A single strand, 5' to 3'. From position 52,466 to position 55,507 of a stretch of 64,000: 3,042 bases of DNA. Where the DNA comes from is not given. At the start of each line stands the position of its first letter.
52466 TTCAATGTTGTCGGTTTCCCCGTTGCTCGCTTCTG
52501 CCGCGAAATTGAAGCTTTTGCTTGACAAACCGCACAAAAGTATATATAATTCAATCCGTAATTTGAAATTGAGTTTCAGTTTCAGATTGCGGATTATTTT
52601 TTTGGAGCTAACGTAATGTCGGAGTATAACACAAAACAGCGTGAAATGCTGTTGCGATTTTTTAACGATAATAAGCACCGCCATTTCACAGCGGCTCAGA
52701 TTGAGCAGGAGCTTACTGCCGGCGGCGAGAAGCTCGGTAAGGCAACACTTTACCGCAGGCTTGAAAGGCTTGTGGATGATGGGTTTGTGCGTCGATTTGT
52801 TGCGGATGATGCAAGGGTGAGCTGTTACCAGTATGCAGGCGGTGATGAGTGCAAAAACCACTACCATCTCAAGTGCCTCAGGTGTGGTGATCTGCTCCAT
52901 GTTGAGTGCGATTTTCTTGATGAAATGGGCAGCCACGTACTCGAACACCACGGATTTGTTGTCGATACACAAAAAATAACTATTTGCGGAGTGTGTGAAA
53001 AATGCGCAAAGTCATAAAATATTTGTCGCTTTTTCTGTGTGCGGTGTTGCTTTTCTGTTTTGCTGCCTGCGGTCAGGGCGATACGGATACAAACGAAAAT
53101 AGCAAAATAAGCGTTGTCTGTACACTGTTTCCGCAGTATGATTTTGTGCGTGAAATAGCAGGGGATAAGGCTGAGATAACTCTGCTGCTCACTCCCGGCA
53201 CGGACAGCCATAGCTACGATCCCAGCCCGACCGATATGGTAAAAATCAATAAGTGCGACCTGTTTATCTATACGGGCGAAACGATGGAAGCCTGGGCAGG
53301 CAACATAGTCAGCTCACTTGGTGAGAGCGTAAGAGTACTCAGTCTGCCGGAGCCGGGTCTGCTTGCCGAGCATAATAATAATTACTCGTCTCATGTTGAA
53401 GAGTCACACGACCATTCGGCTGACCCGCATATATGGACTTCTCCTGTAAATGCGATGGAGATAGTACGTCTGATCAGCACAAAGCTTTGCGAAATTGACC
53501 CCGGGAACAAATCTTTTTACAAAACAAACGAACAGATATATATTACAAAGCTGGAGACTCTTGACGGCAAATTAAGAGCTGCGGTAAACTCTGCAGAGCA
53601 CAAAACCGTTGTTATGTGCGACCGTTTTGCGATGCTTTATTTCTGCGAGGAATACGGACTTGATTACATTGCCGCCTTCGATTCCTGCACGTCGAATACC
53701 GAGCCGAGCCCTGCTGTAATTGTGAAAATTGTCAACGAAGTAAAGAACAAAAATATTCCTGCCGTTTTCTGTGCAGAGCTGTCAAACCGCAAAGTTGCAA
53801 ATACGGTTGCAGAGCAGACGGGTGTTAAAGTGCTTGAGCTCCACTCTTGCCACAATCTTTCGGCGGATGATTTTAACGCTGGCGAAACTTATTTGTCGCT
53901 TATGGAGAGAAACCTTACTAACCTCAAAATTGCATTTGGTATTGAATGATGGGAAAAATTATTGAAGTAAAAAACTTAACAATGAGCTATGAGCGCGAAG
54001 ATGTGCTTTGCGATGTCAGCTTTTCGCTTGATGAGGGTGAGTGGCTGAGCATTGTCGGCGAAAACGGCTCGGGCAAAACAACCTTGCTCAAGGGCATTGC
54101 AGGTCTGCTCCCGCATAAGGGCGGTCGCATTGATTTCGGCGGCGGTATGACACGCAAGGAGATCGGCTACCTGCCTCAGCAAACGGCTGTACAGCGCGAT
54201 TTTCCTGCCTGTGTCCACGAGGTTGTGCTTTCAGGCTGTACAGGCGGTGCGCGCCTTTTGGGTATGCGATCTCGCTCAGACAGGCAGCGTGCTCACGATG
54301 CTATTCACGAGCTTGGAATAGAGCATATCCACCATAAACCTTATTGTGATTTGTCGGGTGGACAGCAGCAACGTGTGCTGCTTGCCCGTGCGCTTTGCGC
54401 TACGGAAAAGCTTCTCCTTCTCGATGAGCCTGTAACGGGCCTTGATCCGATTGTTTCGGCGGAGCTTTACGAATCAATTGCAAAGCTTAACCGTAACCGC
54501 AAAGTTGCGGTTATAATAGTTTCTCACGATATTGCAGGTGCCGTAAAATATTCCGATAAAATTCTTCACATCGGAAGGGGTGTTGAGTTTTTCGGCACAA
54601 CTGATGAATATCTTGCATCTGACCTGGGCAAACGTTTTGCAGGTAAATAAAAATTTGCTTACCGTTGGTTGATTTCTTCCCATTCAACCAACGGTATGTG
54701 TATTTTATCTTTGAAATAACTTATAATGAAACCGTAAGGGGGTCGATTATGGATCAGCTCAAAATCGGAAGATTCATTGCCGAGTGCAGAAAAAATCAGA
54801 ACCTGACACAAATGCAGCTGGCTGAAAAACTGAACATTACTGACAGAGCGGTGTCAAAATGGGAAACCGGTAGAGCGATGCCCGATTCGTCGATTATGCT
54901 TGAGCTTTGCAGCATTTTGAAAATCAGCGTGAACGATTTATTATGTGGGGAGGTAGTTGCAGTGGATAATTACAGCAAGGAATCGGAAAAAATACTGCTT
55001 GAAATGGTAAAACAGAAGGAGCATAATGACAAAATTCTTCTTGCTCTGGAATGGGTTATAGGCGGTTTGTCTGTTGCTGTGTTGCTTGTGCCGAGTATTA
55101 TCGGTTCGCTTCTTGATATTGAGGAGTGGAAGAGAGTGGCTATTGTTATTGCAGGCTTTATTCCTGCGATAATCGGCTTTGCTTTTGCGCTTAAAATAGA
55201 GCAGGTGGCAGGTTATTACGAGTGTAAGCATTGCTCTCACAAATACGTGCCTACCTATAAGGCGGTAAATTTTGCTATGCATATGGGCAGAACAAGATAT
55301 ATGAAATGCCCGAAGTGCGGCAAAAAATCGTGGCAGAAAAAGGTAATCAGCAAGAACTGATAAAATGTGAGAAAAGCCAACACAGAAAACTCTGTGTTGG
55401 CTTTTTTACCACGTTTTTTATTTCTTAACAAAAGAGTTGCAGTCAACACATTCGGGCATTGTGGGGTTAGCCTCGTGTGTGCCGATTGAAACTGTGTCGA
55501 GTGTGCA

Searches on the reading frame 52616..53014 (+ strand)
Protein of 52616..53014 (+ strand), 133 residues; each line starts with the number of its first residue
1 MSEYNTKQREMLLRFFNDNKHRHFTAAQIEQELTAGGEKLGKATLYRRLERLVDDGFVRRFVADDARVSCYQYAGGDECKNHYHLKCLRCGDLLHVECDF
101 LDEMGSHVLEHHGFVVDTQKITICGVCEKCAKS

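Call 30: search_protein_families(library=pfam, proteins=[window:52616-53014:+], max_evalue=0.001)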
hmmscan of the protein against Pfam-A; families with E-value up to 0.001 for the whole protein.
window:52616-53014:+ (133 aa): 3 families
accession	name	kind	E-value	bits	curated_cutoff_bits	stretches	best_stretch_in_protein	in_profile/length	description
PF01475.25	FUR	-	3.4e-19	69.6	23.1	1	5-123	6-120/121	Ferric uptake regulator family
PF12840.13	HTH_20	-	0.00033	21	27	0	13-59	10-49/51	Helix-turn-helix domain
PF08461.16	HTH_12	-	0.00069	19.9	21.4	0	24-61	14-51/66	Ribonuclease R winged-helix domain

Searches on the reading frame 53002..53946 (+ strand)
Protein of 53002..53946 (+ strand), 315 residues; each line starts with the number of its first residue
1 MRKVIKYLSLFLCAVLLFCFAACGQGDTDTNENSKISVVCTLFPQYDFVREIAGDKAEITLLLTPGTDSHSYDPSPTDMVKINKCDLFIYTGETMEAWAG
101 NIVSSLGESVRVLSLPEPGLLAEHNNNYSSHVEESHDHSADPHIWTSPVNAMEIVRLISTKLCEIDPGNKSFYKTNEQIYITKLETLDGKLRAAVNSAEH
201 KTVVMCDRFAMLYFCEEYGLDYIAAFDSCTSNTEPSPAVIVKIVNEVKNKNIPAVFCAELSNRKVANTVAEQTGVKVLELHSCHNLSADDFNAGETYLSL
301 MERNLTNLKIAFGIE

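Call 11: search_protein_families(library=pfam, proteins=[window:53002-53946:+], max_evalue=0.001)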
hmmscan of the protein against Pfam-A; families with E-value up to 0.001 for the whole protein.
window:53002-53946:+ (315 aa): 1 family
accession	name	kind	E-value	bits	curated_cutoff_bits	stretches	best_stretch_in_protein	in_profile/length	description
PF01297.22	ZnuA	-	1.7e-76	257.6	29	1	38-309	1-261/263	Zinc-uptake complex component A periplasmic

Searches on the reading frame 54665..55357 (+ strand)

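Call 30: search_protein_families(library=pfam, proteins=[window:54665-55357:+], max_evalue=0.001)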
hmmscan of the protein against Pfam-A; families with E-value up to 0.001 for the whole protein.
window:54665-55357:+ (231 aa): 5 families
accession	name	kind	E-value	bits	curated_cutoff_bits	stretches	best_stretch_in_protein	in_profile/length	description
PF01381.28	HTH_3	-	1.2e-12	48.1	23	1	38-92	1-55/55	Helix-turn-helix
PF12844.13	HTH_19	-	1.4e-09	38.2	30.2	1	35-94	1-60/64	Helix-turn-helix domain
PF13560.12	HTH_31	-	8.7e-09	36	27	1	34-89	2-58/64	Helix-turn-helix domain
PF01155.25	HypA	-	0.00026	21.4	28.9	0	175-223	61-97/112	Hydrogenase/urease nickel incorporation, metallochaperone, hypA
PF15731.11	MqsA_antitoxin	-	0.00031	21.3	30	0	28-79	64-115/131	Antitoxin component of bacterial toxin-antitoxin system, MqsA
